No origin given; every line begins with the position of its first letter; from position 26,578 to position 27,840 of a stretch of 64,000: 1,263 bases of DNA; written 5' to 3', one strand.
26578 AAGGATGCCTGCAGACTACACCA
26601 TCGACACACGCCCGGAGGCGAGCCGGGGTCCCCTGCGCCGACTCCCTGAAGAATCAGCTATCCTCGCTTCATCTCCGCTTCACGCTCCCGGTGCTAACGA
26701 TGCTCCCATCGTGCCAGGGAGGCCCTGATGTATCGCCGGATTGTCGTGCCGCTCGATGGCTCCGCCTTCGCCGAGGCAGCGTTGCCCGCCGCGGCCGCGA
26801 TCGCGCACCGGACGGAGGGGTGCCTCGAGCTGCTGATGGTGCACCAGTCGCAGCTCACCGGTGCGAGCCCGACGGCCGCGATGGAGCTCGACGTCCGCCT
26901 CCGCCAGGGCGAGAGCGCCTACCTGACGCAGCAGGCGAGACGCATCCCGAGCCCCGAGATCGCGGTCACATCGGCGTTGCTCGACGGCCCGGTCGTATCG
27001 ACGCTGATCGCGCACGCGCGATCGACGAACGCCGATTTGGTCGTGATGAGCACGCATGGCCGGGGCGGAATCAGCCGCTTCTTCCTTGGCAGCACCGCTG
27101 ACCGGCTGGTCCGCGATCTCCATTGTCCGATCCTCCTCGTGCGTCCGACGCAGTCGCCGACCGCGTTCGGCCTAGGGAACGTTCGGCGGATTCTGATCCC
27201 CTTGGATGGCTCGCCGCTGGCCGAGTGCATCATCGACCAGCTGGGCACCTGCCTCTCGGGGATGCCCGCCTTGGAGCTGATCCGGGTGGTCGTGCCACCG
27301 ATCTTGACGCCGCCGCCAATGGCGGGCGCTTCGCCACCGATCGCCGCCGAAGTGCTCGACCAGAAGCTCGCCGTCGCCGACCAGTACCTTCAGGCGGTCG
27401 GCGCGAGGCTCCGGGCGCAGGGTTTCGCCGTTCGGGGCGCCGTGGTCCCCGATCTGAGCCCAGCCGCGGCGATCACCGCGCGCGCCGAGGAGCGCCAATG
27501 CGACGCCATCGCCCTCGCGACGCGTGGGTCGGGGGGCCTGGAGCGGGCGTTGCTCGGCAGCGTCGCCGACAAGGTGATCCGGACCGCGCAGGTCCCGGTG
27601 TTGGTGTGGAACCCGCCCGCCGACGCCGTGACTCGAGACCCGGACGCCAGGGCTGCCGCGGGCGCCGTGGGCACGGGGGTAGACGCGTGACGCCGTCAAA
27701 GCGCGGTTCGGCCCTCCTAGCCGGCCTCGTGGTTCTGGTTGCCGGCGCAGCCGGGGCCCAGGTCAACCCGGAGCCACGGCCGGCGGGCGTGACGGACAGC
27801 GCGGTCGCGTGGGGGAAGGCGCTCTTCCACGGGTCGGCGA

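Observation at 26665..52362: CTTCA pentamers phased at exactly 11 bp upstream of most stress transcription units - candidate operator of an unidentified regulator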

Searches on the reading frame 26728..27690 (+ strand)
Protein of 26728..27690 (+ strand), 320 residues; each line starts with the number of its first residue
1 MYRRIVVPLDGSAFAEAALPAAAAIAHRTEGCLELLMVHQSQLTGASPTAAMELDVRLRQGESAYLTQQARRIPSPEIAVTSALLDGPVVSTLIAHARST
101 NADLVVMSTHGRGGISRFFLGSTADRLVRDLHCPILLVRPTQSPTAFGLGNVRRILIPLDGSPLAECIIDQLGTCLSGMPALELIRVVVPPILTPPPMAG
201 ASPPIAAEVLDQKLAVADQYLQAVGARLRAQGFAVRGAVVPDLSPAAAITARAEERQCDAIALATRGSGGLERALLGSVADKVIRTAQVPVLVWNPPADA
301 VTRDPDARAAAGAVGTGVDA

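Call 8: search_protein_families(library=pfam, proteins=[window:26728-27690:+])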
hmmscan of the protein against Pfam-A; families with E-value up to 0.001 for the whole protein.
window:26728-27690:+ (320 aa): 1 family
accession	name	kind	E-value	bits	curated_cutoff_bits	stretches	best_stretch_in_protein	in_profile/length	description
PF00582.32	Usp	-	8.3e-50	169.4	24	2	1-139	1-141/141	Universal stress protein family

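Call 19: find_encoding_contigs(protein=window:26728-27690:+, flank=10000, max_places=10)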
Protein window:26728-27690:+ (320 aa): no gene with exactly this product is on record in the collection.
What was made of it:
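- Tried and rejected: Exact look-up of the window's USP (call 19).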

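Call 20: find_homologous_proteins(query=window:26728-27690:+, max_evalue=1e-20)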
Query window:26728-27690:+ (320 aa): 4141 proteins with E <= 1e-20 among 8000 candidates; the best 120 are listed.
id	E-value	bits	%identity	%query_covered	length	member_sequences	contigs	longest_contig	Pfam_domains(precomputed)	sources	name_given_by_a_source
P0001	8.3e-198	674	100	100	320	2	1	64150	PF00582.33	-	-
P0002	9.0e-170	582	87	100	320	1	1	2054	PF00582.33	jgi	jgi:nucleotide-binding universal stress UspA family protein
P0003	3.9e-132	458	73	98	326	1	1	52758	PF00582.33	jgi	jgi:nucleotide-binding universal stress UspA family protein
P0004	5.4e-117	408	67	97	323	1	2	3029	PF00582.33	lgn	-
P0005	3.0e-115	403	67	97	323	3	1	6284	PF00582.33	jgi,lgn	jgi:nucleotide-binding universal stress UspA family protein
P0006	1.2e-113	397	65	97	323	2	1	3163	PF00582.33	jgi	-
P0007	1.0e-106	375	62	96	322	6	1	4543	PF00582.33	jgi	jgi:nucleotide-binding universal stress UspA family protein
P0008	1.4e-104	368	60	99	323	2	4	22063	PF00582.33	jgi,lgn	jgi:nucleotide-binding universal stress UspA family protein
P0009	8.5e-103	362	62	97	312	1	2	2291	PF00582.33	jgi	jgi:nucleotide-binding universal stress UspA family protein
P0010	1.4e-91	325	59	95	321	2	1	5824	PF00582.33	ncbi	-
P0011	2.5e-91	324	58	95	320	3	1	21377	PF00582.33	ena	-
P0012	3.8e-91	323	58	95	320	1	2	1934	PF00582.33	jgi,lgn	jgi:nucleotide-binding universal stress UspA family protein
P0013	4.2e-91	323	58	95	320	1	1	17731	PF00582.33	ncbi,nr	ncbi:MAG TPA: universal stress protein [Gemmatimonadales bacterium]|nr:universal stress protein [Gem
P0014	7.8e-91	322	58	95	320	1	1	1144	PF00582.33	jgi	jgi:nucleotide-binding universal stress UspA family protein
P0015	7.8e-91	322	58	95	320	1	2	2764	PF00582.33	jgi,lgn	jgi:nucleotide-binding universal stress UspA family protein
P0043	1.9e-72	262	50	94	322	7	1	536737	PF00582.33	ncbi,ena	-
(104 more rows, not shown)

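Call 21: find_encoding_contigs(protein=P0003, flank=10000, max_places=3)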
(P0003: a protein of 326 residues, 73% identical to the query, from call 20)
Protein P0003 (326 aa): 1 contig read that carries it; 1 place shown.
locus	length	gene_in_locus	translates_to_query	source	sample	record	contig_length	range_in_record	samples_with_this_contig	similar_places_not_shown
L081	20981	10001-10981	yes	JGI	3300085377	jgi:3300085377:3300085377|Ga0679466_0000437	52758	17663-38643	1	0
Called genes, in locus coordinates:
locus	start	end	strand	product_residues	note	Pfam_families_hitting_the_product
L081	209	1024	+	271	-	-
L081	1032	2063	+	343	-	-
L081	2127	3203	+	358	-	-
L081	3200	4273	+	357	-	PF00742:Homoserine_dh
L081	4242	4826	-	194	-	PF14235:DUF4337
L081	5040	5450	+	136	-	-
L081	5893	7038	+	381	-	PF13439:Glyco_transf_4, PF13579:Glyco_trans_4_4, PF20706:GT4-conflict (weak), PF00534:Glycos_transf_1, PF13692:Glyco_trans_1_4, PF13524:Glyco_trans_1_2 (weak)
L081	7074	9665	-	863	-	PF17900:Peptidase_M1_N, PF01433:Peptidase_M1, PF11838:ERAP1_C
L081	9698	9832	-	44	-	-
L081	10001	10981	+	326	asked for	PF00582:Usp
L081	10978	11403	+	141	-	PF00034:Cytochrom_C, PF13442:Cytochrome_CBB3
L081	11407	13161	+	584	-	PF00702:Hydrolase (faint), PF05116:S6PP (faint), PF08282:Hydrolase_3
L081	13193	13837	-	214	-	PF04264:YceI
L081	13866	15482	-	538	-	PF00118:Cpn60_TCP1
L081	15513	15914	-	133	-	PF00571:CBS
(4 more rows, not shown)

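Call 22: find_encoding_contigs(protein=P0002, flank=10000, max_places=3)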
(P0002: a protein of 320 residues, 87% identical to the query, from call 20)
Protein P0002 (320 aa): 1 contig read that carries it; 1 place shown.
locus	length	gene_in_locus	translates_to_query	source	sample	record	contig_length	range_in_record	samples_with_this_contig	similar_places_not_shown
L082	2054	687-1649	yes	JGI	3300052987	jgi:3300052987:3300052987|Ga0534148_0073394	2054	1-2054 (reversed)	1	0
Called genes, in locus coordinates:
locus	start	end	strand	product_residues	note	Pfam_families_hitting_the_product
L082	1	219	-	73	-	?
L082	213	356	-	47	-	-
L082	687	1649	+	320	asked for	PF00582:Usp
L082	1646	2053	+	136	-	?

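Call 28: find_encoding_contigs(protein=P0008, flank=10000, max_places=2)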
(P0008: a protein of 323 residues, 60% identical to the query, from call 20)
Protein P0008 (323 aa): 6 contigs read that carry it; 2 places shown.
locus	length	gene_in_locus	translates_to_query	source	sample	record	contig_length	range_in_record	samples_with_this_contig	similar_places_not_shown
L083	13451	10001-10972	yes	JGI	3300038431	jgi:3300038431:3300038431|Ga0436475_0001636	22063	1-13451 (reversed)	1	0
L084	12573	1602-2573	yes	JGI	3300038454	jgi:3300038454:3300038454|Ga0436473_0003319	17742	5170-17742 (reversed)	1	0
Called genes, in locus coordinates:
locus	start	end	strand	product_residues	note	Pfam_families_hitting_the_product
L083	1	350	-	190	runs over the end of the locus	PF04717:Phage_base_V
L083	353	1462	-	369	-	-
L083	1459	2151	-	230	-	PF19266:CIS_tube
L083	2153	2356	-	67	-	-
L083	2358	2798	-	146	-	PF06841:Phage_T4_gp19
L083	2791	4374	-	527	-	PF04984:Phage_sheath_1, PF17482:Phage_sheath_1C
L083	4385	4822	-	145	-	PF06841:Phage_T4_gp19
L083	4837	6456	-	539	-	PF04984:Phage_sheath_1, PF17482:Phage_sheath_1C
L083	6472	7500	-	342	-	PF13620:CarboxypepD_reg (faint)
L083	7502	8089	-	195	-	PF14065:Pvc16_N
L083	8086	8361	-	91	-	-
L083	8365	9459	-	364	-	-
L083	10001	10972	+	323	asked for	PF00582:Usp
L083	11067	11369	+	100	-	PF13442:Cytochrome_CBB3, PF00034:Cytochrom_C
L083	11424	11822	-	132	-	PF00571:CBS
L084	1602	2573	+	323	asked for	PF00582:Usp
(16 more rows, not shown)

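Call 29: find_encoding_contigs(protein=P0013, flank=10000, max_places=2)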
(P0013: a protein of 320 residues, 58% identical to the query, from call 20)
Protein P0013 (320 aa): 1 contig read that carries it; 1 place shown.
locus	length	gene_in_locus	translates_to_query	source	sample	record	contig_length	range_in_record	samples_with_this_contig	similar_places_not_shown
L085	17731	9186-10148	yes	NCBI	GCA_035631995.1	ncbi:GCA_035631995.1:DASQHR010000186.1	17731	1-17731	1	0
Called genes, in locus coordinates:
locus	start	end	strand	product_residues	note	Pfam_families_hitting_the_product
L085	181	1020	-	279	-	PF08003:Methyltransf_9 (weak), PF13489:Methyltransf_23, PF01209:Ubie_methyltran, PF08241:Methyltransf_11, PF08242:Methyltransf_12, PF13649:Methyltransf_25, PF13847:Methyltransf_31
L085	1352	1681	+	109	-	PF19135:DUF5818 (weak)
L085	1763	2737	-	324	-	-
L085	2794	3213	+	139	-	PF13442:Cytochrome_CBB3 (weak), PF00034:Cytochrom_C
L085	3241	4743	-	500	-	PF01663:Phosphodiest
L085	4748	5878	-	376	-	PF13439:Glyco_transf_4, PF20706:GT4-conflict, PF00534:Glycos_transf_1, PF13692:Glyco_trans_1_4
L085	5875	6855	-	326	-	PF03706:LPG_synthase_TM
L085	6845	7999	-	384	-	PF13439:Glyco_transf_4, PF13477:Glyco_trans_4_2, PF13579:Glyco_trans_4_4, PF20706:GT4-conflict, PF00534:Glycos_transf_1, PF13524:Glyco_trans_1_2, PF13692:Glyco_trans_1_4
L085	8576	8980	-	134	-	-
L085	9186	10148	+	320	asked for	PF00582:Usp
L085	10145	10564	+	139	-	PF00034:Cytochrom_C, PF13442:Cytochrome_CBB3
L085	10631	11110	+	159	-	PF12802:MarR_2 (weak), PF01047:MarR (weak)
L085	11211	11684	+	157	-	PF07681:DoxX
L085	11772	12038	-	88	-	-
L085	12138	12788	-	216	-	PF00484:Pro_CA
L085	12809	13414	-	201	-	-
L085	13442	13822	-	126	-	PF07843:DUF1634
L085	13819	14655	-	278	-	PF01925:TauE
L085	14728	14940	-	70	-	-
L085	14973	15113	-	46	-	-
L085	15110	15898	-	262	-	PF01925:TauE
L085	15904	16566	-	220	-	-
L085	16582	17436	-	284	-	PF00106:adh_short, PF08659:KR, PF01370:Epimerase, PF13561:adh_short_C2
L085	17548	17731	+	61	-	?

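Call 30: find_encoding_contigs(protein=P0043, flank=10000, max_places=2)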
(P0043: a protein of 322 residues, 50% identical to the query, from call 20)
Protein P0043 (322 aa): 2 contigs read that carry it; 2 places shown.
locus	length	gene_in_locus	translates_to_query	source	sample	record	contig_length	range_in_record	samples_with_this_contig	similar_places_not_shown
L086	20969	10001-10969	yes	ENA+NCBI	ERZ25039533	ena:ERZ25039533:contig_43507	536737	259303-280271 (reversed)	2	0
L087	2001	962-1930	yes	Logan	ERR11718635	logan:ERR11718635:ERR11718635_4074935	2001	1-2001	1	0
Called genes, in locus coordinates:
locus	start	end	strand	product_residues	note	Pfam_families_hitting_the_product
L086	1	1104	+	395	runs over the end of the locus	PF01058:Oxidored_q6, PF14720:NiFe_hyd_SSU_C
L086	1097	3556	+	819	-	PF27537:HoxH (faint), PF00374:NiFeSe_Hases, PF01292:Ni_hydr_CYTB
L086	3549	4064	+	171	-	PF01750:HycI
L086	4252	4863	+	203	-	-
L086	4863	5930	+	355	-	PF00871:Acetate_kinase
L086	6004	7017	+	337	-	PF00582:Usp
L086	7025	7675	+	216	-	PF19540:DUF6064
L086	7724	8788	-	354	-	PF00144:Beta-lactamase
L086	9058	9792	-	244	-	PF18967:PycTM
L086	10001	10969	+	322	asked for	PF00582:Usp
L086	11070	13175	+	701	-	PF00989:PAS, PF08448:PAS_4, PF13188:PAS_8, PF00989:PAS, PF08448:PAS_4, PF13426:PAS_9, PF00990:GGDEF, PF00563:EAL, +4 more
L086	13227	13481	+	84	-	-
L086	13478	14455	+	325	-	PF00582:Usp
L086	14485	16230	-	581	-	PF00122:E1-E2_ATPase, PF00702:Hydrolase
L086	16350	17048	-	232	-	PF00072:Response_reg, PF00486:Trans_reg_C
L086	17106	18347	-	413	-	PF01590:GAF, PF13185:GAF_2, PF00512:HisKA, PF13581:HATPase_c_2 (weak), PF02518:HATPase_c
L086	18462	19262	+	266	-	PF00582:Usp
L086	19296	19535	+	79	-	PF11127:YgaP-like_TM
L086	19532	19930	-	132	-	PF02082:Rrf2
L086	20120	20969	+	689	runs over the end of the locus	PF18764:nos_propeller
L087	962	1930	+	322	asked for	PF00582:Usp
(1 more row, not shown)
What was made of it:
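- Closest known: CusR/CopR heavy-metal regulators. Same: A P-type ATPase lies next to the regulator in L086 (call 30).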

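Call 35: find_related_loci(query=L086:16350-17048:-, collection=metagenome_contigs, flank=10000)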
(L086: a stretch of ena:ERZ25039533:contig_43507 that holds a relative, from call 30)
Query L086:16350-17048:- (232 aa) in metagenome_contigs; peptide patterns used: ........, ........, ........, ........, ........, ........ (x = any residue, [..] = any of these).
600 stretches matched a pattern (row limit reached: there are more); 515 encode a relative of the query (tblastn E <= 1e-3); the best 80 are kept; 80 distinct loci.
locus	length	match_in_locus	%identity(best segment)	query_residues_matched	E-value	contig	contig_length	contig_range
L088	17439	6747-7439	93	1-231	6e-144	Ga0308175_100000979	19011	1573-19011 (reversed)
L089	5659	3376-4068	93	1-231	2e-143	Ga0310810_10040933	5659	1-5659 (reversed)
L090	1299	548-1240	90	1-231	3e-154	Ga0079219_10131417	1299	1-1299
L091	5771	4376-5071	92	1-231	2e-141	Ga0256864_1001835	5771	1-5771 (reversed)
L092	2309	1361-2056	92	1-231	2e-149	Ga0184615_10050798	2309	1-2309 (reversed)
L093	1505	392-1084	93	1-231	3e-152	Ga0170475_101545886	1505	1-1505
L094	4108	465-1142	93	1-226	1e-142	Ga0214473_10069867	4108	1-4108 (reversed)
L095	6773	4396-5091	91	1-231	2e-139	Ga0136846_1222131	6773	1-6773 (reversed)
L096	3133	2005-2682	93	1-226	8e-145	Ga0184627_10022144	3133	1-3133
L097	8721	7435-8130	90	1-231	4e-139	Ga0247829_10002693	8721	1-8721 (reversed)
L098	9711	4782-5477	90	1-231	3e-139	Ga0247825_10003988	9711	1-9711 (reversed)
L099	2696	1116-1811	90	1-231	3e-146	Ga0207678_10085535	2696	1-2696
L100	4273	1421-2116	91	1-231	8e-142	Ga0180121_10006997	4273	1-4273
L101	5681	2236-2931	91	1-231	3e-139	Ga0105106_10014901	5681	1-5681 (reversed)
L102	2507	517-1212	91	1-231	1e-146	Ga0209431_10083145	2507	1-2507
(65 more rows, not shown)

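Call 36: search_solved_structures(query=L086:16353-17048:-, max_evalue=1e-20)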
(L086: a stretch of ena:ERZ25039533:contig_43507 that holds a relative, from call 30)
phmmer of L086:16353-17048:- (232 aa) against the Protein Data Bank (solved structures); distinct sequences matched with E-value up to 1e-20: 57.
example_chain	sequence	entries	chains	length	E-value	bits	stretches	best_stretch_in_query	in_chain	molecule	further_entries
1kgs_A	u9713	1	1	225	7.1e-49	169.7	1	2-221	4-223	DNA BINDING RESPONSE REGULATOR D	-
1ys6_A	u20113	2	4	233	5.3e-48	166.8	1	2-221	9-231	Transcriptional regulatory protein prrA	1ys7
4s04_A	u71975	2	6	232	1e-42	149.5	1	1-227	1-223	DNA-binding transcriptional regulator BasR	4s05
8jo2_H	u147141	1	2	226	1.4e-42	149.1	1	1-227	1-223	DNA-binding transcriptional regulator BasR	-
2gwr_A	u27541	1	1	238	1.4e-41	145.8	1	2-219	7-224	DNA-binding response regulator mtrA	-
2oqr_A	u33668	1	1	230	1.6e-41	145.6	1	2-220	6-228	Sensory transduction protein regX3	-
3q9s_A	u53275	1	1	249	1.8e-41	145.4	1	2-216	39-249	DNA-binding response regulator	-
7lz9_A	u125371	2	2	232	3.1e-40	141.4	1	1-221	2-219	Putative two-component system response regulator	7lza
9ji3_J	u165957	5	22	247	6.3e-40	140.4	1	2-222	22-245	DNA-binding response regulator | Possible two component system response transcriptional positive regulator PhoP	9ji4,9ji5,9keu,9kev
3r0j_A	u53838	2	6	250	6.6e-40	140.3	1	2-222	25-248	POSSIBLE TWO COMPONENT SYSTEM RESPONSE TRANSCRIPTIONAL POSITIVE REGULATOR PHOP | Response regulator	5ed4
9dvt_R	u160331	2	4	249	1.7e-38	135.7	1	2-228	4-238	DNA-binding dual master transcriptional regulator RpaA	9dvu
9ket_J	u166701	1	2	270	6.6e-36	127.2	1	44-222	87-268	Possible two component system response transcriptional positive regulator PhoP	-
5dcm_B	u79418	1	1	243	7e-32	114.1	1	2-225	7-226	PhoB family transcriptional regulator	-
5dcl_A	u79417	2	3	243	1.1e-31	113.4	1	2-223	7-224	PhoB family transcriptional regulator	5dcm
3nnn_A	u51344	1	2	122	8.4e-31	110.6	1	2-118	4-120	DNA BINDING RESPONSE REGULATOR D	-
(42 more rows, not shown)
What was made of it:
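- Closest known: PhoB pho box and PmrA/BasR box: class II activator sites of OmpR/PhoB-family regulators. Same: Its nearest solved relatives include BasR, PrrA, MtrA and RegX3 (call 36).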

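Call 44: search_solved_structures(query=L086:17109-18347:-, max_evalue=0.001, show_alignments=0)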
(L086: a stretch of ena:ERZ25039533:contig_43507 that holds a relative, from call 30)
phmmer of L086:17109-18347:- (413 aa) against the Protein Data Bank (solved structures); distinct sequences matched with E-value up to 0.001: 69 (the best 60 are shown).
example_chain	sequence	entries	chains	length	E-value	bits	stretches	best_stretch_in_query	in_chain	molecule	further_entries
2vzw_A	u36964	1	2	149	1.7e-45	158.9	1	32-178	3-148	PROBABLE HISTIDINE KINASE RESPONSE REGULATOR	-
2y8h_A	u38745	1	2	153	9.2e-38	133.4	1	31-177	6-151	TWO COMPONENT SENSOR HISTIDINE KINASE DEVS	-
2y79_A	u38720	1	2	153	5.8e-37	130.8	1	31-177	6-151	REDOX SENSOR HISTIDINE KINASE RESPONSE REGULATOR DEVS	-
4ynr_A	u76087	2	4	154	7.4e-37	130.4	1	29-177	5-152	Redox sensor histidine kinase response regulator DevS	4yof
2w3d_A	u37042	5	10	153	1.1e-36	129.9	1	31-177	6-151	TWO COMPONENT SENSOR HISTIDINE KINASE DEVS (GAF FAMILY PROTEIN)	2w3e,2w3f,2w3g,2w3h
8u4x_A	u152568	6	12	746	2.4e-24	89.2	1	172-408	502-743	histidine kinase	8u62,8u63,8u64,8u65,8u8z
7z8n_A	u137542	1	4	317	2.2e-23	86.1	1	185-408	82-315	Histidine kinase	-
4jas_A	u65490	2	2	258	4.5e-23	85.1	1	179-408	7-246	Histidine kinase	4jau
5uht_A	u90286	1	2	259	1.8e-22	83.1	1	179-408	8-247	Sensor histidine kinase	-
3dge_A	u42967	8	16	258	1.8e-22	83.1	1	179-408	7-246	Sensor protein | Histidine kinase | Sensor histidine kinase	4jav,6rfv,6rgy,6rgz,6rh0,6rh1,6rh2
2c2a_A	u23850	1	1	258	1.8e-22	83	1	179-408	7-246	SENSOR HISTIDINE KINASE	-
6azr_A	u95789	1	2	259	3.3e-22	82.2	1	179-408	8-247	Sensor histidine kinase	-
6rh7_A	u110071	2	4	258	4.5e-21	78.5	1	179-408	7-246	Sensor histidine kinase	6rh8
6qrj_A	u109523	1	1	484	6.2e-20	74.7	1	196-408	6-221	Hybrid kinase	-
4u7n_A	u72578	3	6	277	8.7e-20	74.2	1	183-411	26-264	Histidine protein kinase sensor protein | Histidine kinase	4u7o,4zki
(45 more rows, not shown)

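Call 45: search_protein_families(library=ncbifam, proteins=[L086:16353-17048:-, L086:17109-18347:-], max_evalue=0.00001)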
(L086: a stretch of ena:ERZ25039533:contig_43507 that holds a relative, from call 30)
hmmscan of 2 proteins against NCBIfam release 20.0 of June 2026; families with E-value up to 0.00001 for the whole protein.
L086:16353-17048:- (232 aa): 89 families (the best 25 are shown)
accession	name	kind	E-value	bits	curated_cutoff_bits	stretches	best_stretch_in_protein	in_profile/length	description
TIGR01387.1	cztR_silR_copR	subfamily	7.6e-70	234.9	279.2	1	3-220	1-218/218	heavy metal response regulator transcription factor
NF041734.1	resp_reg_RppA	equivalog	2.2e-63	213.7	250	1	1-221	1-228/229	two-component system response regulator RppA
NF007346.1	PRK09836.1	equivalog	4.2e-59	200.1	420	1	1-221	1-222/227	copper/silver response regulator transcription factor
TIGR02154.1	PhoB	equivalog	1.7e-58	197.6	296.2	1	2-220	4-225/226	phosphate regulon transcriptional regulator PhoB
NF040689.1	MtrAB_MtrA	equivalog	2e-58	197.3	300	1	3-219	1-217/219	MtrAB system response regulator MtrA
NF008567.0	PRK11517.1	equivalog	6.9e-58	195.6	353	1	1-221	1-219/223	response regulator transcription factor HprR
NF007928.2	PRK10643.1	equivalog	3.4e-56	190.3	330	1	1-220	1-216/216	two-component system response regulator PmrA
NF045991.1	RespRegCtrARhodob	equivalog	8.9e-53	179.3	350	1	1-221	1-222/224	response regulator transcription factor CtrA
NF045914.1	RespRegNblR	equivalog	2.9e-52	177.5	300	1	2-222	8-227/228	response regulator transcription factor NblR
NF012023.0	PRK15479.1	equivalog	1.2e-50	172.1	337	1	1-224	1-221/224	transcriptional regulator TctD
NF045944.1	ResRegRpaBCyano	equivalog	1.4e-49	168.6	330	1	4-221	1-228/229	response regulator transcription factor RpaB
NF041733.1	resp_reg_CseB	equivalog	9.2e-49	165.9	350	1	2-222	2-228/228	two-component system response regulator CseB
NF053854.1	RespRegPhoBBctds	equivalog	1.4e-48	165.2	270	1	3-219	1-223/225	two-component system response regulator PhoB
NF007663.1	PRK10336.1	equivalog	1.5e-48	165.4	345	1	1-220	1-216/219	quorum sensing response regulator transcription factor QseB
NF040534.1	resp_reg_YycF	equivalog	3.4e-44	150.8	340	1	2-222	2-229/231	response regulator YycF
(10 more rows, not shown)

L086:17109-18347:- (413 aa): 73 families (the best 25 are shown)
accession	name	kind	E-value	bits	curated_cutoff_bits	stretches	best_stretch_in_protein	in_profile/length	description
NF046044.1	PnpS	equivalog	1.9e-37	129.2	400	1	184-408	162-390/390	two-component system histidine kinase PnpS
NF011874.0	PRK15347.1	equivalog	4.9e-34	117.5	852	1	194-409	400-614/921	two component system sensor kinase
TIGR02956.1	TMAO_torS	equivalog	5.9e-33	114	676.5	1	189-409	461-682/967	TMAO reductase system sensor histidine kinase/response regulator TorS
NF040691.1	MtrAB_MtrB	equivalog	7.5e-33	114.3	450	1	182-412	261-495/507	MtrAB system histidine kinase MtrB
TIGR02966.1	phoR_proteo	equivalog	8.8e-33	113.7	334.2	1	182-404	104-330/333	phosphate regulon sensor histidine kinase PhoR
NF006800.0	PRK09303.1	equivalog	2.7e-30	105.6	342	1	173-409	136-377/383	histidine kinase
NF033092.0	HK_WalK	equivalog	3.6e-30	105.1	725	1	186-408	366-593/594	cell wall metabolism sensor histidine kinase WalK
NF008312.0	PRK11100.1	equivalog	1.7e-28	99.7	356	1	193-400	257-465/477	two-component system sensor histidine kinase CreC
NF008302.0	PRK11091.1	equivalog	1.9e-28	99.1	838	1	182-409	273-505/779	aerobic respiration two-component sensor histidine kinase ArcB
NF007688.0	PRK10364.1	equivalog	7.4e-28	97.5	479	1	196-409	244-451/460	two-component system sensor histidine kinase ZraS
NF012163.2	BaeS_SmeS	equivalog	8e-28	97.5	500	1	174-407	222-456/457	sensor histidine kinase efflux regulator BaeS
NF050805.1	CellDivHKDivJCaul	equivalog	1.4e-27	96.1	1000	1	168-407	275-518/531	cell cycle sensor histidine kinase DivJ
NF047465.1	hybrid_HK_LvrA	exception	1.8e-27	95.8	1200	1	181-408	191-421/819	hybrid histidine kinase/response regulator LvrA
NF008468.0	PRK11360.1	equivalog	4.4e-27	94.7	646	1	194-411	398-610/616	two-component system sensor histidine kinase AtoS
NF038297.2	hybrid_HK_HrmK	equivalog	7e-27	94.3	725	1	174-411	214-459/607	hybrid histidine kinase/response regulator HrmK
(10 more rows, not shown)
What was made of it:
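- On PmrA/BasR regulon: NF007928 scores 190.3 bits against a cut-off of 330 (call 45).
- On CusR/CopR heavy-metal regulators: TIGR01387 scores 234.9 against a cut-off of 279.2 (call 45).
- Closest known: PhoB pho box and PmrA/BasR box: class II activator sites of OmpR/PhoB-family regulators. Different: The regulator scores below the curated cut-off of every NCBIfam equivalog, including PhoB, PmrA, CusR, MtrA and CreB (call 45).
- Closest known: CusR/CopR heavy-metal regulators. Same: It is the best-scoring NCBIfam subfamily (TIGR01387, 234.9 bits; call 45).
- Tried and rejected: Rejected on score and on the partner kinase (call 45).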
